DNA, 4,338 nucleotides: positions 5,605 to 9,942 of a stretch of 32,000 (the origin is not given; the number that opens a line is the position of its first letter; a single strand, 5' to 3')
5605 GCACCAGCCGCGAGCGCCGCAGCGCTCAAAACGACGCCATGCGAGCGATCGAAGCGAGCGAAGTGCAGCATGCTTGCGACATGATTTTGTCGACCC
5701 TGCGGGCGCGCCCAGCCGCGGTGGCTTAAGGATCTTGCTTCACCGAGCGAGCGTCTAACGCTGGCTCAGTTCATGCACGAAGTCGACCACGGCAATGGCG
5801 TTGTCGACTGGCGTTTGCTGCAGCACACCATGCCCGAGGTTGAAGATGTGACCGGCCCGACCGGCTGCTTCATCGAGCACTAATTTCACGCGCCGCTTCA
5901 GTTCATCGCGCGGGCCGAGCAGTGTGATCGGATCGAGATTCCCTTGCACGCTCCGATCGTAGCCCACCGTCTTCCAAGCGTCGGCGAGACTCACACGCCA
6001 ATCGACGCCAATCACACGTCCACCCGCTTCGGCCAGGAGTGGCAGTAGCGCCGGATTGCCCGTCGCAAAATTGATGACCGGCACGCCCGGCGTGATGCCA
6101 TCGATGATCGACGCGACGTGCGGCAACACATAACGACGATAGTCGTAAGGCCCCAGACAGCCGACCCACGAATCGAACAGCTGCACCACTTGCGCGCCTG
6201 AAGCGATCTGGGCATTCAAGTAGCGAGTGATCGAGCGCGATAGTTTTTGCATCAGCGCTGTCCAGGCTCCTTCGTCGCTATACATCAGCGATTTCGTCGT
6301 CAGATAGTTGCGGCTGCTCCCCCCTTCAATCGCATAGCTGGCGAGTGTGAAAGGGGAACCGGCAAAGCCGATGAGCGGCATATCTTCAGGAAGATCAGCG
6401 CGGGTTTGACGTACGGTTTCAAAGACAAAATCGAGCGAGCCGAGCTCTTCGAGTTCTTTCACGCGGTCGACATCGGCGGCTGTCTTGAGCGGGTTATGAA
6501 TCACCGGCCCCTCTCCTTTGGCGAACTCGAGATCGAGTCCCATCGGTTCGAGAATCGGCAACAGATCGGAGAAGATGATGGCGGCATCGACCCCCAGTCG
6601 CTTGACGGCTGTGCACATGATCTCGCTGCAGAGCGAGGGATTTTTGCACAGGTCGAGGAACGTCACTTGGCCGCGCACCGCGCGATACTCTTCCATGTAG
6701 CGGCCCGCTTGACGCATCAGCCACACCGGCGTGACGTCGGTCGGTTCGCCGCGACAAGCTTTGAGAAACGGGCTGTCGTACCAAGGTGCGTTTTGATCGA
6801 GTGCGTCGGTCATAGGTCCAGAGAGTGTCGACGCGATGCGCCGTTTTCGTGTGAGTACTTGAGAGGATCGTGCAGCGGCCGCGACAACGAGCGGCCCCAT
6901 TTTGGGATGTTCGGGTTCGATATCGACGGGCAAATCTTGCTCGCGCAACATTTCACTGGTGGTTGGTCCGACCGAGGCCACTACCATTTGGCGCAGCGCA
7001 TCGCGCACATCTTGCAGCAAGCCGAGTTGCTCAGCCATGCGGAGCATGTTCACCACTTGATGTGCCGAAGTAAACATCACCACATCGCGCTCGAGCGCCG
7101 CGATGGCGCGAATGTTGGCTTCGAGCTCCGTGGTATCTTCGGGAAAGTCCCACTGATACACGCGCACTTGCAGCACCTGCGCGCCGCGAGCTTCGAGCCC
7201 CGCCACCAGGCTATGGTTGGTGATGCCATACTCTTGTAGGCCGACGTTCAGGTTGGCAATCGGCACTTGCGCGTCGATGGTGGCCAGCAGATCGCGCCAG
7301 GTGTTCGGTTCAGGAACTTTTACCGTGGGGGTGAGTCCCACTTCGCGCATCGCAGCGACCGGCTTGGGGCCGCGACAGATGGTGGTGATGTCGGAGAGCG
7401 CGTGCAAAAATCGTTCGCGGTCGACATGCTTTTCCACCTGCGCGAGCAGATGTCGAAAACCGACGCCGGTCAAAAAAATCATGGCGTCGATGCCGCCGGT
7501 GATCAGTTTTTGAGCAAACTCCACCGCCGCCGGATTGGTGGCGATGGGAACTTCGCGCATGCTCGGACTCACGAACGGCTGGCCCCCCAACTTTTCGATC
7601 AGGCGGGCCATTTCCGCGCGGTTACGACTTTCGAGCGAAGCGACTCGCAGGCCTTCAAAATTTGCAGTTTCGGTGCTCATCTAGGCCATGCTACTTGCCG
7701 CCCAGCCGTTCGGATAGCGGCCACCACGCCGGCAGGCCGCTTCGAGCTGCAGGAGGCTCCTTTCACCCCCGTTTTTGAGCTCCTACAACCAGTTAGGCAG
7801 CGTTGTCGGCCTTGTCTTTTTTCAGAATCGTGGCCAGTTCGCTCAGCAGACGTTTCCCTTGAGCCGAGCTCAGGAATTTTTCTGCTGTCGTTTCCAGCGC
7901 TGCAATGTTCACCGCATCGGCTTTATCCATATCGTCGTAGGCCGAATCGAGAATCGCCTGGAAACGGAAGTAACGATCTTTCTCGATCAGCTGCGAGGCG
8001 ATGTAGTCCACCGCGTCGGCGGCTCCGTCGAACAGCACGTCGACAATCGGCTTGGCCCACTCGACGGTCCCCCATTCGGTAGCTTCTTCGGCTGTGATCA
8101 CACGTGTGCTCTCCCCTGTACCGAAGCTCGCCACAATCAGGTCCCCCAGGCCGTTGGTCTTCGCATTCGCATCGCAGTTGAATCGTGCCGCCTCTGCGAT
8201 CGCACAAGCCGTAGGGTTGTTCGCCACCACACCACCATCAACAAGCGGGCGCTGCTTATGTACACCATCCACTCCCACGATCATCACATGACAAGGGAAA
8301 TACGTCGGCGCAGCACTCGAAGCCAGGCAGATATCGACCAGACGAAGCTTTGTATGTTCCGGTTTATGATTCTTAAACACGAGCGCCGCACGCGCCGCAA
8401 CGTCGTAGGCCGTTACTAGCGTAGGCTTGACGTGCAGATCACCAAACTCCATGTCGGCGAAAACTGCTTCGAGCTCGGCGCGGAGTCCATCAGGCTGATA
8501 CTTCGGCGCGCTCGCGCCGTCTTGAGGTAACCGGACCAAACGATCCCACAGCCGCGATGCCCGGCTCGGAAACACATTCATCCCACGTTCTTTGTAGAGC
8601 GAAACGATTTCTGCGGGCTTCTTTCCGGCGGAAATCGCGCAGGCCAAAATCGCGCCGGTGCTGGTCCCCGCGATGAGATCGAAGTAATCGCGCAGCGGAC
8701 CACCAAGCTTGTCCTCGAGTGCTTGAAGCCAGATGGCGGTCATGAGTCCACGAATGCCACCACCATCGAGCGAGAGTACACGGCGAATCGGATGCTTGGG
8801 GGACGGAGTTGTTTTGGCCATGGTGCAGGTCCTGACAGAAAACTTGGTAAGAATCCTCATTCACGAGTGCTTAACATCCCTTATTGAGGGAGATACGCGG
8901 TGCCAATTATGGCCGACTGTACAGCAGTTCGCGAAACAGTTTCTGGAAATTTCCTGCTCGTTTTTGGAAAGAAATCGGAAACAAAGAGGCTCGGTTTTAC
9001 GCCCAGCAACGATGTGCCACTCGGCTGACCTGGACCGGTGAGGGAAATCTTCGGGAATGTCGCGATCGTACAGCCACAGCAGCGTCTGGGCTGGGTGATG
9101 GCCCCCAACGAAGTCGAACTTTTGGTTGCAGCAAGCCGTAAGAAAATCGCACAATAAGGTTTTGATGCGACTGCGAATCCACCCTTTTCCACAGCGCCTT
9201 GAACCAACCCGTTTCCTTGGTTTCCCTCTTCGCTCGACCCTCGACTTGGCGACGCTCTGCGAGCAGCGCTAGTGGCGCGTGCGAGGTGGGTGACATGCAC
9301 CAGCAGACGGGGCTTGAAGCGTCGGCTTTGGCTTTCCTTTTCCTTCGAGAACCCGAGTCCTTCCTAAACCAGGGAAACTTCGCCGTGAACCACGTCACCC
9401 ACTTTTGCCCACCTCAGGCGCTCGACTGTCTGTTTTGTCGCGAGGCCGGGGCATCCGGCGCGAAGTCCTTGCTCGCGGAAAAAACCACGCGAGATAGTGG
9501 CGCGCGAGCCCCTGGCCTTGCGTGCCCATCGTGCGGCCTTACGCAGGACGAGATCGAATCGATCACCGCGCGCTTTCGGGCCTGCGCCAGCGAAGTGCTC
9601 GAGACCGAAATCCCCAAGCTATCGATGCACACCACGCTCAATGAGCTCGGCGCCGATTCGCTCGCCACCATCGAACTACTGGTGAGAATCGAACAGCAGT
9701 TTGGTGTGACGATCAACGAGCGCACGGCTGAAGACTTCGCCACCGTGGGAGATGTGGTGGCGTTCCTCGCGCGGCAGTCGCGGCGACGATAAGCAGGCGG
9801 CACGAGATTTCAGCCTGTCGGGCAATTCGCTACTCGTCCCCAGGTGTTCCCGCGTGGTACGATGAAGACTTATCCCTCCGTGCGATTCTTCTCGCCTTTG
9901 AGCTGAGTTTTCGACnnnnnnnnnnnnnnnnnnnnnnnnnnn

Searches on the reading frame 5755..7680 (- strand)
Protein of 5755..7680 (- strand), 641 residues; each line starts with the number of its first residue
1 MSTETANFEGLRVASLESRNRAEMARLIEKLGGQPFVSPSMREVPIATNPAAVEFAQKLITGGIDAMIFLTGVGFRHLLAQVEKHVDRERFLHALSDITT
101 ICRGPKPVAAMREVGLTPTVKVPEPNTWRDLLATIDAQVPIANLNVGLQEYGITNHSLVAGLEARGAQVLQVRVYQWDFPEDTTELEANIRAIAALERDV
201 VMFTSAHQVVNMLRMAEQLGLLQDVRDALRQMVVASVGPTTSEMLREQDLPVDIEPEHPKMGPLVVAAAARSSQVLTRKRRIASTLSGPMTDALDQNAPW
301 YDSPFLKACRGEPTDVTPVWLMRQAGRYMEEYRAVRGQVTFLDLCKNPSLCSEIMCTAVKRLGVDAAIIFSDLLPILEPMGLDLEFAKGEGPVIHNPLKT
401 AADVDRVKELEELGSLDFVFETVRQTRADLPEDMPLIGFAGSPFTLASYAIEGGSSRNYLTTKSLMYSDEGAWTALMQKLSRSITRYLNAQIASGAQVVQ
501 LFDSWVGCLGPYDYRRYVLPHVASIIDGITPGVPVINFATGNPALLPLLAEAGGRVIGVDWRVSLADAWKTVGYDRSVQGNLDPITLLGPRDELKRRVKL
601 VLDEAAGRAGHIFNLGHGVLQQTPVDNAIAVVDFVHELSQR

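Call 16: search_protein_families(library=pfam, proteins=[window:5755-7680:-], max_evalue=0.001)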
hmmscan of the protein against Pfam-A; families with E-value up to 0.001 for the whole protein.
window:5755-7680:- (641 aa): 2 families
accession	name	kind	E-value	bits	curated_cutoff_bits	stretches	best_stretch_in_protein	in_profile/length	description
PF01208.23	URO-D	-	6.7e-124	413.8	23.9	1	303-637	4-345/346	Uroporphyrinogen decarboxylase (URO-D)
PF02602.20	HEM4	-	3.6e-40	138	27.5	1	23-265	2-230/231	Uroporphyrinogen-III synthase HemD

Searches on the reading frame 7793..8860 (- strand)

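Call 16: search_protein_families(library=pfam, proteins=[window:7793-8860:-], max_evalue=0.001)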
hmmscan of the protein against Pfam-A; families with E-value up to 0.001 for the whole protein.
window:7793-8860:- (355 aa): 1 family
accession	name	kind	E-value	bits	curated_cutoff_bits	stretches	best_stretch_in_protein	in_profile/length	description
PF01734.28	Patatin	-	6.6e-33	115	27.7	1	29-218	1-188/191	Patatin-like phospholipase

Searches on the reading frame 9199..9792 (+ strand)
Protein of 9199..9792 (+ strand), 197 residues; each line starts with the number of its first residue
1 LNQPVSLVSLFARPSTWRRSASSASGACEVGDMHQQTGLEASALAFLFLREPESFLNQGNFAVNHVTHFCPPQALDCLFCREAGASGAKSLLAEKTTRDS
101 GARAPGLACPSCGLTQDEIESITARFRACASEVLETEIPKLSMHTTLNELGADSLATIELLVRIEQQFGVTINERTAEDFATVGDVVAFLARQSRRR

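Call 16: search_protein_families(library=pfam, proteins=[window:9199-9792:+], max_evalue=0.001)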
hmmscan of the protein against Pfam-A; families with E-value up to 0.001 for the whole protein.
window:9199-9792:+ (197 aa): 2 families
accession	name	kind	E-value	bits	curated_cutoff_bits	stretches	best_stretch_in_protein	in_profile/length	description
PF00550.31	PP-binding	-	1.9e-14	54.1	20.8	1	125-190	2-67/67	Phosphopantetheine attachment site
PF23297.2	ACP_SdgA_C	-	8.9e-07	29.4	27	1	116-172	5-61/95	Highly reducing polyketide synthase sdgA, C-terminal ACP domain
